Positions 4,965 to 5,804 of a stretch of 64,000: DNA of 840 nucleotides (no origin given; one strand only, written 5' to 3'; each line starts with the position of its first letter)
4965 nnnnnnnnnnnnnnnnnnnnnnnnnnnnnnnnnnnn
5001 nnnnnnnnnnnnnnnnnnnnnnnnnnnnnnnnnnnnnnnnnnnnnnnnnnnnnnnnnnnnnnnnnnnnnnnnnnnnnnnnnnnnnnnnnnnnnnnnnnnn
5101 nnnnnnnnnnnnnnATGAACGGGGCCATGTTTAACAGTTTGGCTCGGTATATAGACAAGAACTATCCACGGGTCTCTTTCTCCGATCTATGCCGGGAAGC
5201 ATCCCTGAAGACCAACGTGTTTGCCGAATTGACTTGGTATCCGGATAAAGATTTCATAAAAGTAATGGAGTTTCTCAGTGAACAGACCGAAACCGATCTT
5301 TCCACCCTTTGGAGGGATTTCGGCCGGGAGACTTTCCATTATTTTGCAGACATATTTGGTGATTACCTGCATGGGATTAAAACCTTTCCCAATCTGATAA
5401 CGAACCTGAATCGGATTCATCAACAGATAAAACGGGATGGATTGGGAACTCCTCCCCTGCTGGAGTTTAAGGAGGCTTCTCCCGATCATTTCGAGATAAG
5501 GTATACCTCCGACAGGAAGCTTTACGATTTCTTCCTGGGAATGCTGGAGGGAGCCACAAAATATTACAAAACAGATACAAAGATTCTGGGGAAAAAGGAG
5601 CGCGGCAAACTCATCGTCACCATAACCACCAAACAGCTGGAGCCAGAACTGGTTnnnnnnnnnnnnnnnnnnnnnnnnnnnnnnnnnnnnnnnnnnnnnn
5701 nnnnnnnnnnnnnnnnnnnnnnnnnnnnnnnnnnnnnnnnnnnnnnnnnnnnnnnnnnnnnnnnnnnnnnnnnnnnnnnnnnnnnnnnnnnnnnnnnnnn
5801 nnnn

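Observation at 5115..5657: Orphan stand-alone H-NOX haem sensor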

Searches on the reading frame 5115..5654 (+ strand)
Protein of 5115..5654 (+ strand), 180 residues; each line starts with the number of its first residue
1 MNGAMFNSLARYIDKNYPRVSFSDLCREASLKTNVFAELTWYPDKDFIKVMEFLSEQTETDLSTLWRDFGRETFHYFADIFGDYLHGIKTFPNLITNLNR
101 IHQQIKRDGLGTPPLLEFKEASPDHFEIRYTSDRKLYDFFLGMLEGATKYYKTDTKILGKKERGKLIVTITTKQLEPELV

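Call 3: search_protein_families(library=pfam, proteins=[window:5115-5654:+], max_evalue=1)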
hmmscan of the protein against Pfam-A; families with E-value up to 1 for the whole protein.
window:5115-5654:+ (180 aa): 2 families
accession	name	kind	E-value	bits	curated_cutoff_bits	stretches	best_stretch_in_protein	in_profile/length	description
PF07700.20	HNOB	-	3.8e-27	95.6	25.5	1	3-157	2-161/163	Haem-NO-binding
PF16022.11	DUF4783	-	0.095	13.2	24.1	1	118-168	48-96/102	Domain of unknown function (DUF4783)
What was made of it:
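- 5115..5657 (+): hnox coding sequence (180 aa plus stop). Stand-alone H-NOX with proximal His102, Pro113/114, Gly70 hinge, Y130-x-S132-x-R134, Phe139 at the distal-Tyr position and a single Cys (C26). Pfam HNOB E 3.8e-27 (call 3).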

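Call 4: search_protein_families(library=ncbifam, proteins=[window:5115-5654:+], max_evalue=1)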
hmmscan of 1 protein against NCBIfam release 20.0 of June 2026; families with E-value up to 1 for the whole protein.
window:5115-5654:+ (180 aa): 0 families
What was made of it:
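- Tried and rejected: NCBIfam: no model matches (call 4).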

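Call 5: search_solved_structures(query=window:5115-5654:+, max_evalue=0.01, show_alignments=4)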
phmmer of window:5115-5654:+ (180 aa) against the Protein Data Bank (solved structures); distinct sequences matched with E-value up to 0.01: 23.
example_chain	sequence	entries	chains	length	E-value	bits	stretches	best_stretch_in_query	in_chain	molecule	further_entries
3iqb_A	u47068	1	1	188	5.9e-19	71.6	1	42-164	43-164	Methyl-accepting chemotaxis protein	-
3nvr_A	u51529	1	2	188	2.1e-18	69.8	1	42-164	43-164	Methyl-accepting chemotaxis protein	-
3sj5_A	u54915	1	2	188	2.1e-18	69.8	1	42-164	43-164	Methyl-accepting chemotaxis protein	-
1u4h_A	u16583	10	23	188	2.1e-18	69.8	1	42-164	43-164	Heme-based Methyl-accepting Chemotaxis Protein | Methyl-accepting chemotaxis protein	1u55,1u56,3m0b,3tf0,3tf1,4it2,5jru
6cww_A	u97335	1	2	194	2.3e-18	69.7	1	42-164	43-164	Methyl-accepting chemotaxis protein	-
1xbn_A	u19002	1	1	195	2.3e-18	69.6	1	42-164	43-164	Methyl-accepting chemotaxis protein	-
4fdk_A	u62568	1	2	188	1.4e-17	67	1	42-164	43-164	Methyl-accepting chemotaxis protein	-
3nvu_A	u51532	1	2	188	2.2e-17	66.4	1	42-164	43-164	Methyl-accepting chemotaxis protein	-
3eee_A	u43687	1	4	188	2.2e-17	66.4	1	42-164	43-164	Methyl-accepting chemotaxis protein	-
3lah_A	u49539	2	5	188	4.9e-17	65.3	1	42-164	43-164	Methyl-accepting chemotaxis protein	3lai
6bde_A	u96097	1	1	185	9.4e-05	25.3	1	3-161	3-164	2,4-dihydroxyhept-2-ene-1,7-dioic acid aldolase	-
6ocv_A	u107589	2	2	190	0.00013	24.8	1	2-157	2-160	Heme NO binding domain protein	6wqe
3tff_A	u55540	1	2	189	0.00014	24.7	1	8-157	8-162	Alr2278 protein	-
6dxi_A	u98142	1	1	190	0.00031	23.6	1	9-157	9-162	H-NOX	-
6bdd_A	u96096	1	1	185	0.00062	22.6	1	3-161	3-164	2,4-dihydroxyhept-2-ene-1,7-dioic acid aldolase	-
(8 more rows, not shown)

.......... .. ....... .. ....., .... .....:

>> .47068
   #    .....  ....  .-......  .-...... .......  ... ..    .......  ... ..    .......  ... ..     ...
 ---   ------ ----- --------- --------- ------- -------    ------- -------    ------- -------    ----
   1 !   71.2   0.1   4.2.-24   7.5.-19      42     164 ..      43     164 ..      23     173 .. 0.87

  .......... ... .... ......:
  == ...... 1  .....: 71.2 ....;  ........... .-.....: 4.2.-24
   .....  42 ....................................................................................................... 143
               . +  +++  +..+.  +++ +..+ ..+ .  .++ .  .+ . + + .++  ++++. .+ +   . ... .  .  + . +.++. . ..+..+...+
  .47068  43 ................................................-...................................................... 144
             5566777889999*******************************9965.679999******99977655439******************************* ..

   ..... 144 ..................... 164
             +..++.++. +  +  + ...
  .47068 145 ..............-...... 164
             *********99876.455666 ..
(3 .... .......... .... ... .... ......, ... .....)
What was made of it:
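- Checked: PDB phmmer: Tt H-NOX E about 1e-18 (call 5).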

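Call 7: find_homologous_proteins(query=window:5115-5654:+)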
Query window:5115-5654:+ (180 aa): 92 proteins with E <= 0.001 among 111 candidates.
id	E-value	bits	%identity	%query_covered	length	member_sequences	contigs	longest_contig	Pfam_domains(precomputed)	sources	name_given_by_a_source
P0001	4.0e-118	409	100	100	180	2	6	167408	PF07700.21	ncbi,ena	-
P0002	8.9e-97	340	82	100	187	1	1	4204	PF07700.21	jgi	jgi:hypothetical protein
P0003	9.3e-97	340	84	98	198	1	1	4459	PF07700.21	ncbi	-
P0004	1.6e-95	336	82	100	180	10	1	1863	PF07700.21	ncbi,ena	-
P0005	3.5e-95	335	80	100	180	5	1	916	PF07700.21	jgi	-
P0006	1.2e-93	330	81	100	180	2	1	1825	PF07700.21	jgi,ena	-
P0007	1.4e-90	320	78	100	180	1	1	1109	PF07700.21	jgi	jgi:hypothetical protein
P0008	3.6e-90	318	75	100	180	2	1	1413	PF07700.21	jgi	jgi:hypothetical protein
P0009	2.5e-89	316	76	100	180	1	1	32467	PF07700.21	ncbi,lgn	ncbi:MAG: heme NO-binding domain-containing protein [Candidatus Zixiibacteriota bacterium]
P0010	1.8e-87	309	76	100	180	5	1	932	PF07700.21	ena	-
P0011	2.7e-87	309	76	100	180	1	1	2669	PF07700.21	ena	-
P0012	4.8e-87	308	74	100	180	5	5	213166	PF07700.21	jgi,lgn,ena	jgi:hypothetical protein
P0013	1.7e-86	306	75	100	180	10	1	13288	PF07700.21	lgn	-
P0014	3.3e-86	305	73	100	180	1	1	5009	PF07700.21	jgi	jgi:hypothetical protein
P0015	5.1e-86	305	73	100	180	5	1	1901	PF07700.21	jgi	-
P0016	5.3e-86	305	75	100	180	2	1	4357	PF07700.21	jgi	-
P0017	6.2e-86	304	73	100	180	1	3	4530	PF07700.21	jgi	jgi:hypothetical protein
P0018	7.1e-86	304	73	100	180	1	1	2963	PF07700.21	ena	-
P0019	1.6e-85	303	74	100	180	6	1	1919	PF07700.21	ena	-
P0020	3.4e-85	302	71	100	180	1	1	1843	PF07700.21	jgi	jgi:hypothetical protein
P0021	7.9e-85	301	74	100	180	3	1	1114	PF07700.21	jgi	jgi:hypothetical protein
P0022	2.3e-84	299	73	100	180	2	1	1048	PF07700.21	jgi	jgi:hypothetical protein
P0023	3.3e-84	299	73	100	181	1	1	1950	PF07700.21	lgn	-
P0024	5.4e-84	298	72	100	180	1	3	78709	PF07700.21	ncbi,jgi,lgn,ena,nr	ncbi:MAG: hypothetical protein AMJ91_03265 [candidate division Zixibacteria bacterium SM23_73_3]|nr:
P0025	7.6e-84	298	73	100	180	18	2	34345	PF07700.21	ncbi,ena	-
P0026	1.2e-83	297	72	100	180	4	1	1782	PF07700.21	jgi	jgi:hypothetical protein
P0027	2.1e-83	296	71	100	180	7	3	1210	PF07700.21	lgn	-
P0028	2.5e-83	296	73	100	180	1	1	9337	PF07700.21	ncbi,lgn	-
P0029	2.9e-83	296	70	100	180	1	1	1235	PF07700.21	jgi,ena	-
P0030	3.3e-83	296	71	100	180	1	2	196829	PF07700.21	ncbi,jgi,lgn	-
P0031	3.6e-83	295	72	100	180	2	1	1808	PF07700.21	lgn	-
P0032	9.5e-83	294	72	100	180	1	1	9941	PF07700.21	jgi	-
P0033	9.9e-83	294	72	98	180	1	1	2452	PF07700.21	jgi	jgi:hypothetical protein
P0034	1.0e-82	294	72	98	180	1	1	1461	PF07700.21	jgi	jgi:hypothetical protein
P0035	1.0e-82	294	71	100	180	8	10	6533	PF07700.21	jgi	jgi:hypothetical protein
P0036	1.2e-82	294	71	100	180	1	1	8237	PF07700.21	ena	-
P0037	2.6e-82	293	72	100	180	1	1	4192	PF07700.21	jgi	jgi:hypothetical protein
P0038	2.7e-82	293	71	98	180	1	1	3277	PF07700.21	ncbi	-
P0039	2.9e-82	293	71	100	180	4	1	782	PF07700.21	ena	-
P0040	4.0e-82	292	69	100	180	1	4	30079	PF07700.21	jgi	jgi:hypothetical protein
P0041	8.6e-82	291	71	100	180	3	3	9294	PF07700.21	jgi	jgi:hypothetical protein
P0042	9.7e-82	291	71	100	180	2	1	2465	PF07700.21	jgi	jgi:methyl-accepting chemotaxis protein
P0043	1.0e-81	291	72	100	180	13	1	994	PF07700.21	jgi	jgi:methyl-accepting chemotaxis protein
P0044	1.3e-81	290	70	98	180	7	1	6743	PF07700.21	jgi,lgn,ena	-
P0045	4.6e-81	289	71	100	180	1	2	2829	PF07700.21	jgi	jgi:hypothetical protein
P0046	4.7e-81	289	70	98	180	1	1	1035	PF07700.21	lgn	-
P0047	1.6e-80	287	69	97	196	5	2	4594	PF07700.21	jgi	jgi:hypothetical protein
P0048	4.1e-80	286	70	100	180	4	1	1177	PF07700.21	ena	-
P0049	6.1e-80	285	68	98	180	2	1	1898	PF07700.21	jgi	jgi:hypothetical protein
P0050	1.1e-79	284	68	100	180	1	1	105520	PF07700.21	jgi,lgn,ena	-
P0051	1.7e-79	284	67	100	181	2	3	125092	PF07700.21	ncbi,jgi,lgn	-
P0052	3.8e-79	282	69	100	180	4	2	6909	PF07700.21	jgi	jgi:hypothetical protein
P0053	5.7e-79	282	68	100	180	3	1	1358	PF07700.21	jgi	jgi:hypothetical protein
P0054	1.0e-78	281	67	100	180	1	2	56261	PF07700.21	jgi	jgi:hypothetical protein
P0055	6.0e-78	278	67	100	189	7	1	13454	PF07700.21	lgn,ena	-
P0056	6.3e-78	278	68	100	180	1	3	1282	PF07700.21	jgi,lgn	-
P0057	3.5e-77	276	66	100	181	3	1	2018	PF07700.21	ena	-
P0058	3.7e-77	276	66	100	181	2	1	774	PF07700.21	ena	-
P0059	1.4e-76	274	64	100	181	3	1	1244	PF07700.21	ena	-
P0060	2.1e-76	273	64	100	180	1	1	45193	PF07700.21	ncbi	-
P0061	4.1e-76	272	64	100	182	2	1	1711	PF07700.21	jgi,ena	-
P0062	5.5e-76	272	63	100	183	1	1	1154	PF07700.21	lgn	-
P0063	6.7e-76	272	66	100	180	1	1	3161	PF07700.21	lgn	-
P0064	1.5e-75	271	67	98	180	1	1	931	PF07700.21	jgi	jgi:hypothetical protein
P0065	4.0e-75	269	63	100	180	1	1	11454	PF07700.21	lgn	-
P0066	9.4e-75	268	64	100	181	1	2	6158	PF07700.21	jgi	jgi:hypothetical protein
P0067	2.5e-74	267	62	100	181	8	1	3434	PF07700.21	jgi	jgi:hypothetical protein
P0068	3.7e-74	266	63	100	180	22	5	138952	PF07700.21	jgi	jgi:hypothetical protein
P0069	4.9e-74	266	62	100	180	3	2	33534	PF07700.21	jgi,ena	-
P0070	5.3e-74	266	62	100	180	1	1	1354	PF07700.21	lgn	-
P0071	1.1e-73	265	61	100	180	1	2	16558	PF07700.21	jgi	jgi:hypothetical protein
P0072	1.1e-73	265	61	100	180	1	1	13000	PF07700.21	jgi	jgi:hypothetical protein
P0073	1.6e-73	264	63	100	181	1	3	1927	PF07700.21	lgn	-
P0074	6.1e-73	262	62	98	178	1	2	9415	PF07700.21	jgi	jgi:hypothetical protein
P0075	9.9e-73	261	61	100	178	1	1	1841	PF07700.21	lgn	-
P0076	3.9e-72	260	61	100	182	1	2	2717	PF07700.21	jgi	jgi:hypothetical protein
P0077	6.7e-72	259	60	100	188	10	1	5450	PF07700.21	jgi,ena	jgi:hypothetical protein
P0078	8.2e-72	258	61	97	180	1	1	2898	PF07700.21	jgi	jgi:hypothetical protein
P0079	1.2e-71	258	62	99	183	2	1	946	PF07700.21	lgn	-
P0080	2.3e-71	257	60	100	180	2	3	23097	PF07700.21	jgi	jgi:hypothetical protein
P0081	1.9e-70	254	63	100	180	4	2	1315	PF07700.21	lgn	-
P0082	1.9e-69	251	60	100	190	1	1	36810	PF07700.21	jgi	jgi:hypothetical protein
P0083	4.1e-69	250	59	100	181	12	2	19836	PF07700.21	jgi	jgi:hypothetical protein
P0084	1.6e-68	248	76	78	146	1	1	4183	PF07700.21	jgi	-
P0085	5.8e-68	246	58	100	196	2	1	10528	PF07700.21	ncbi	-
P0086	2.8e-66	240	57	100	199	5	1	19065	PF07700.21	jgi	-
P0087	3.0e-59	218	65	88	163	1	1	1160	PF07700.21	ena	-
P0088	1.5e-58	215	66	83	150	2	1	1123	PF07700.21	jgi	jgi:hypothetical protein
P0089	4.5e-53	197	72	71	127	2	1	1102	PF07700.21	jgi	jgi:methyl-accepting chemotaxis protein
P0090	9.4e-53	196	58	81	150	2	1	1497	PF07700.21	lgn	-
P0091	2.3e-42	163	73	56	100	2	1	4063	PF07700.21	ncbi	ncbi:MAG: heme NO-binding domain-containing protein, partial [Candidatus Zixiibacteriota bacterium]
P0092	4.1e-40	155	66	61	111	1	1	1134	PF07700.21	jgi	jgi:hypothetical protein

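Call 9: find_encoding_contigs(protein=P0012, flank=10000, max_places=3)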
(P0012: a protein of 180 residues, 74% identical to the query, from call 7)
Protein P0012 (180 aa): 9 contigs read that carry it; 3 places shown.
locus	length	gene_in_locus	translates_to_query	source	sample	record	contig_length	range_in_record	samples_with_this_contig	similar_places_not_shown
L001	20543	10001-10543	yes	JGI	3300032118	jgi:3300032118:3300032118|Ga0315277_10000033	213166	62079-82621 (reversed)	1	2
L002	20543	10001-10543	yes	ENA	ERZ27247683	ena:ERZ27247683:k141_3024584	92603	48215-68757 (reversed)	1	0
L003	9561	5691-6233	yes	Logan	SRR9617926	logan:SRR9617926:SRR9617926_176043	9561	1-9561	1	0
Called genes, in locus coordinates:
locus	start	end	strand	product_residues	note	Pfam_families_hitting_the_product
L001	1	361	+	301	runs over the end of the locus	-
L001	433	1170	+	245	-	-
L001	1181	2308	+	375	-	PF12770:CHAT (faint)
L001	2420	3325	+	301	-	-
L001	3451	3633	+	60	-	-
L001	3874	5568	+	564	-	PF02554:CstA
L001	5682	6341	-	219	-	PF02527:GidB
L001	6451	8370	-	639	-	PF01134:GIDA, PF01266:DAO (faint), PF07992:Pyr_redox_2 (faint), PF12831:FAD_oxidored (faint), PF21680:GIDA_C_1st, PF13932:SAM_GIDA_C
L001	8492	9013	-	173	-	PF00881:Nitroreductase, PF14512:TM1586_NiRdase (weak)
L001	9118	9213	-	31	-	-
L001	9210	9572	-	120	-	PF05635:23S_rRNA_IVP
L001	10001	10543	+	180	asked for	PF07700:HNOB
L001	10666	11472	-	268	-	PF13527:Acetyltransf_9 (weak), PF00583:Acetyltransf_1, PF13673:Acetyltransf_10 (weak), PF08445:FR47, PF13508:Acetyltransf_7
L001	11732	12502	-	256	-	PF04191:PEMT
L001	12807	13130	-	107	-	-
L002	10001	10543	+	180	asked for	PF07700:HNOB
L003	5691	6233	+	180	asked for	PF07700:HNOB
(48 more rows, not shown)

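Call 10: find_encoding_contigs(protein=P0068, flank=10000, max_places=3)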
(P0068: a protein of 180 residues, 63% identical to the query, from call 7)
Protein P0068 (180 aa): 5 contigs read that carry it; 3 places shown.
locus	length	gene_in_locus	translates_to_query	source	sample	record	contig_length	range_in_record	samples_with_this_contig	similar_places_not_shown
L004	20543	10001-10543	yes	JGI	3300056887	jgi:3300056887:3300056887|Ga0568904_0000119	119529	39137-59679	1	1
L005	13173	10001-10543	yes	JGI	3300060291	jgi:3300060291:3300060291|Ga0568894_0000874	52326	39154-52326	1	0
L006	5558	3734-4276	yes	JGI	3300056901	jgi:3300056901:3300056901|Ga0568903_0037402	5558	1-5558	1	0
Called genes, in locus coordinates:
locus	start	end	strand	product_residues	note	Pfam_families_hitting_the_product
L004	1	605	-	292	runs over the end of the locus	PF02195:ParB_N, PF17762:HTH_ParB, PF23552:ParB_C (weak)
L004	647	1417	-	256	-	PF00142:Fer4_NifH (weak), PF01656:CbiA, PF02374:ArsA_ATPase (faint), PF06564:CBP_BcsQ, PF10609:ParA, PF13614:AAA_31, PF09140:MipZ (weak)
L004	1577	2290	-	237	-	PF02527:GidB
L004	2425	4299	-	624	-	PF01134:GIDA, PF12831:FAD_oxidored (weak), PF21680:GIDA_C_1st, PF13932:SAM_GIDA_C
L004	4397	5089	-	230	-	PF12281:NTP_transf_8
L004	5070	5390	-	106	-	PF20586:DUF6788 (weak)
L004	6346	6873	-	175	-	PF00881:Nitroreductase, PF14512:TM1586_NiRdase (weak)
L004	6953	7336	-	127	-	PF05635:23S_rRNA_IVP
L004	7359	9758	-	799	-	PF01433:Peptidase_M1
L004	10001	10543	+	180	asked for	PF07700:HNOB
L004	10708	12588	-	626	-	PF00404:Dockerin_1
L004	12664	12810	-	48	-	-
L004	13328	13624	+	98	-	-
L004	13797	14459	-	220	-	PF02254:TrkA_N, PF02080:TrkA_C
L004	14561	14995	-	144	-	PF02254:TrkA_N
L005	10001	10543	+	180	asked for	PF07700:HNOB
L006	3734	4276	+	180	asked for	PF07700:HNOB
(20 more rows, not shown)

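Call 18: find_encoding_contigs(protein=P0086, flank=10000, max_places=2)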
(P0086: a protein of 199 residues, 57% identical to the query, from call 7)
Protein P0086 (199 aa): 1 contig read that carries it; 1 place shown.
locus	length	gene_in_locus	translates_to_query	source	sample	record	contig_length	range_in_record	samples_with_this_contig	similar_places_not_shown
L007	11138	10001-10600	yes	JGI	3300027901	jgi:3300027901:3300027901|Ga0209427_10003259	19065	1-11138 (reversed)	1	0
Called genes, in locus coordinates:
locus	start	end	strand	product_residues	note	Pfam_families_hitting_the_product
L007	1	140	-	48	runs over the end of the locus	-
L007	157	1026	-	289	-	PF01551:Peptidase_M23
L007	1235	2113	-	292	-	PF02195:ParB_N, PF17762:HTH_ParB, PF23552:ParB_C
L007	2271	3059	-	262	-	PF00142:Fer4_NifH (weak), PF01656:CbiA, PF06564:CBP_BcsQ, PF09140:MipZ (faint), PF10609:ParA (weak), PF13614:AAA_31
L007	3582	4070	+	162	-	-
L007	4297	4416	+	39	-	-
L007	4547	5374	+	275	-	-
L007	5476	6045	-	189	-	PF02527:GidB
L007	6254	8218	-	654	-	PF01134:GIDA, PF01266:DAO (faint), PF07992:Pyr_redox_2 (faint), PF12831:FAD_oxidored (weak), PF13738:Pyr_redox_3 (faint), PF01134:GIDA, PF21680:GIDA_C_1st, PF13932:SAM_GIDA_C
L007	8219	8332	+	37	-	-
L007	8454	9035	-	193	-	PF03703:bPH_2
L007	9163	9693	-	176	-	PF00881:Nitroreductase, PF14512:TM1586_NiRdase (weak)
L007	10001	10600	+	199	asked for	PF07700:HNOB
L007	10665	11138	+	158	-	?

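Call 19: find_encoding_contigs(protein=P0051, flank=10000, max_places=2)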
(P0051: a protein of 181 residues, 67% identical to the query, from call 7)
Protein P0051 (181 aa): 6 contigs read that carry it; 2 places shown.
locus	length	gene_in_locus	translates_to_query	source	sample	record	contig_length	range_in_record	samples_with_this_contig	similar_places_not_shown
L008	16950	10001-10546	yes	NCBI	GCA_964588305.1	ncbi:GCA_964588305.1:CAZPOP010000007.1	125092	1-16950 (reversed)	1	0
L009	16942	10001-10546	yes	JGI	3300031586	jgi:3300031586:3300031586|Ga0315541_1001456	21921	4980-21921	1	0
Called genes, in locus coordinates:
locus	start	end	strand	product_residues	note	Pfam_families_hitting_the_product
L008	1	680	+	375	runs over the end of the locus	-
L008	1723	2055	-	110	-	PF04519:Bactofilin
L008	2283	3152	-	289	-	PF01551:Peptidase_M23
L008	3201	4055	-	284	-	PF02195:ParB_N, PF17762:HTH_ParB, PF23552:ParB_C (weak)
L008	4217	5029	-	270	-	PF00142:Fer4_NifH, PF02374:ArsA_ATPase (faint), PF06564:CBP_BcsQ, PF09140:MipZ, PF10609:ParA, PF13614:AAA_31, PF01656:CbiA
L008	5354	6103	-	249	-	PF02527:GidB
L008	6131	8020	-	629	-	PF01134:GIDA, PF07992:Pyr_redox_2 (faint), PF12831:FAD_oxidored, PF21680:GIDA_C_1st, PF13932:SAM_GIDA_C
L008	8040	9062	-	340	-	-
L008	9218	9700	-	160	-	PF00881:Nitroreductase, PF14512:TM1586_NiRdase (weak)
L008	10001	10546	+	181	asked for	PF07700:HNOB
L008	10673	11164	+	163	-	-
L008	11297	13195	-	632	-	PF00404:Dockerin_1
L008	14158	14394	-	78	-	PF07963:N_methyl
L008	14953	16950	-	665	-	?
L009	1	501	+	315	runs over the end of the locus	-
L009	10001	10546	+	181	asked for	PF07700:HNOB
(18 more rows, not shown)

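Call 27: search_protein_representatives(protein=window:5115-5654:+)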
Query: 180 residues. Proteins with E-value up to 0.001 (for the whole library): 390; up to 1e-10: 11; up to 1e-30: 2. The best 150 are listed.
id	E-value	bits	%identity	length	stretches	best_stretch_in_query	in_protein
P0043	3.2e-82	290.7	72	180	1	1-176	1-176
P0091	7.5e-43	162.5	73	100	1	1-100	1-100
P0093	2.4e-25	105.5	57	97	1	88-176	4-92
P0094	3.1e-15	72.5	30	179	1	1-158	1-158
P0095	1.2e-13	67.3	29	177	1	1-158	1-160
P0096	4.9e-12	62.1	31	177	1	1-156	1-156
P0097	2.3e-11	59.9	28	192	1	1-154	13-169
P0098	3.4e-11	59.4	27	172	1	1-157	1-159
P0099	4.0e-11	59.1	30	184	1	1-152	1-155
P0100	4.4e-11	59.0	28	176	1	1-162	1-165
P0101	7.6e-11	58.2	28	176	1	1-157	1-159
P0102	1.8e-10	57.0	30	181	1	1-153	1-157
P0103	1.8e-10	57.0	25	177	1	1-151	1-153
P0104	1.8e-10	57.0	26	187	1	1-167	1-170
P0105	2.6e-10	56.5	27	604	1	2-164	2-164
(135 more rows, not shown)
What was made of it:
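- About 600-aa proteins, the length of MCP-fused H-NOX receptors, are among the nearest library relatives (call 27).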

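Call 28: predict_structure(alignment_id=A1)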
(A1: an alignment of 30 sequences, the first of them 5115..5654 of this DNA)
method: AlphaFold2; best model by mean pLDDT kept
length: 180 residues; sequences in the alignment: 30
mean_pLDDT: 81.0   pTM: 0.78
mean pLDDT of the five models: 81.0, 78.8, 69.4, 66.9, 52.2
residues with pLDDT >= 90: 45; 70-90: 109; 50-70: 15; < 50: 11
segments of 3 or more residues with pLDDT < 50: 34-38, 176-180
pLDDT, mean of each block of 10 residues (from residue 1): 75 90 85 53 78 93 94 88 82 88 79 72 84 82 92 86 83 54
secondary structure, 60 per line:
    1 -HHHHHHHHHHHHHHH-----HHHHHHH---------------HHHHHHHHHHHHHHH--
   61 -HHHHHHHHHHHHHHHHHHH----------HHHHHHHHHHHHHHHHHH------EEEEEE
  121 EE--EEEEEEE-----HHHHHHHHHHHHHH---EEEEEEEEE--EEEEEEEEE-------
elements in order: H2-16 H22-28 H44-58 H62-80 H91-108 E115-122 E125-131 H137-150 E154-162 E165-173
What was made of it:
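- On H-NOX / HNOB (Pfam PF07700): AF2 model with pLDDT 81 and pTM 0.78, six helices then a four-stranded sheet (call 28).
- Checked: AlphaFold model: pLDDT 81, pTM 0.78 (call 28).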
